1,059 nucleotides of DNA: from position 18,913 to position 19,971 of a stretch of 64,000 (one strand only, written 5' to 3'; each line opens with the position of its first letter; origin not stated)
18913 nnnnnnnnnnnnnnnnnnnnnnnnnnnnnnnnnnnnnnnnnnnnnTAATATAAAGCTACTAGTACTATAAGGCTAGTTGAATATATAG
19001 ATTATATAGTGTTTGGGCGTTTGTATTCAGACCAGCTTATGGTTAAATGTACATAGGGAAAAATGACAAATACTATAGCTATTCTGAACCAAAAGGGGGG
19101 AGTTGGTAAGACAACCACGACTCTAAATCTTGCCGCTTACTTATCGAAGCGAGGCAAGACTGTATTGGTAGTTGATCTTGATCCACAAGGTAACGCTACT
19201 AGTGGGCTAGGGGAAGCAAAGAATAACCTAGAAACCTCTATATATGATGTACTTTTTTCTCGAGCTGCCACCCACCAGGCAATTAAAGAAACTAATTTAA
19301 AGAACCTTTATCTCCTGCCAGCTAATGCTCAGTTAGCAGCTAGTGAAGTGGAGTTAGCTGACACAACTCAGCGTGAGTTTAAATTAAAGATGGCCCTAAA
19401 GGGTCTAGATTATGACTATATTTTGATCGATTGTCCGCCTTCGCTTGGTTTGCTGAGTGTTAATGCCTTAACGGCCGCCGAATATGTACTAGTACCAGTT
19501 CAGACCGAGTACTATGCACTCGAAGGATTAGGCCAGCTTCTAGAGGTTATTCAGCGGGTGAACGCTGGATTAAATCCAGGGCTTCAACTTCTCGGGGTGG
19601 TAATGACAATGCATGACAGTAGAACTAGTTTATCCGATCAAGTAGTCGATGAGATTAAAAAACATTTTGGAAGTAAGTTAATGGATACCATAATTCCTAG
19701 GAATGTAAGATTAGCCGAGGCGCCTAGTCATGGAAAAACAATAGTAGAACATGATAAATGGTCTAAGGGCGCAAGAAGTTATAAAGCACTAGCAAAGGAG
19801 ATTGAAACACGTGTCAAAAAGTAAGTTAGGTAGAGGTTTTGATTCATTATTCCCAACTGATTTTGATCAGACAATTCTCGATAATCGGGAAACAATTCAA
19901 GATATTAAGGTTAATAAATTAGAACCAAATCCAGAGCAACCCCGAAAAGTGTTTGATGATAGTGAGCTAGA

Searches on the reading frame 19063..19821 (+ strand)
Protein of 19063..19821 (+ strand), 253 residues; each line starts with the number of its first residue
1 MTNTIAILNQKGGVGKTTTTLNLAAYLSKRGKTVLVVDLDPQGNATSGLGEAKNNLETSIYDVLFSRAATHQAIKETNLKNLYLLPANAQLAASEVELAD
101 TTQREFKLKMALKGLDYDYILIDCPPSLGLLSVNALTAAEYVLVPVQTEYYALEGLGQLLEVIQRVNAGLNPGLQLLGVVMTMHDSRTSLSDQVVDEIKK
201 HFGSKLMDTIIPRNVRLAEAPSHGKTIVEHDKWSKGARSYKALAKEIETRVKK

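Call 61: search_protein_families(library=pfam, proteins=[window:19063-19821:+], max_evalue=0.001)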
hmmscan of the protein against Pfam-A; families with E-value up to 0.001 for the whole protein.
window:19063-19821:+ (253 aa): 10 families
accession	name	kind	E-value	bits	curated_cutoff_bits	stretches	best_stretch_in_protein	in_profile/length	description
PF13614.12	AAA_31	-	5.6e-63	212.5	27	1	3-175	2-176/177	AAA domain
PF01656.29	CbiA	-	4.2e-31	108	25.4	1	5-227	1-125/125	CobQ/CobB/MinD/ParA nucleotide binding domain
PF10609.15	ParA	-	9.5e-15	55.1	27.1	1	2-247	3-245/246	NUBPL iron-transfer P-loop NTPase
PF00142.24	Fer4_NifH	-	1.7e-14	54.4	25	2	9-66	6-61/271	4Fe-4S iron sulfur cluster binding proteins, NifH/frxC family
PF09140.17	MipZ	-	1.2e-10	41.6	20.7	1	5-158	3-141/262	ATPase MipZ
PF02374.21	ArsA_ATPase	-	7e-09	35.8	24.3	1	7-132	5-143/305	Anion-transporting ATPase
PF06564.18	CBP_BcsQ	-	8e-08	32.5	21.3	1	5-151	4-150/234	Cellulose biosynthesis protein BcsQ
PF03029.23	ATP_bind_1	-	0.0002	21.6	27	0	13-44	6-37/240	Conserved hypothetical ATP binding protein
PF16575.11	CLP1_P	-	0.00053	20.3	26.6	0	13-42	4-33/188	mRNA cleavage and polyadenylation factor CLP1 P-loop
PF00448.28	SRP54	-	0.00088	19.4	22.7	0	12-42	10-40/196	SRP54-type protein, GTPase domain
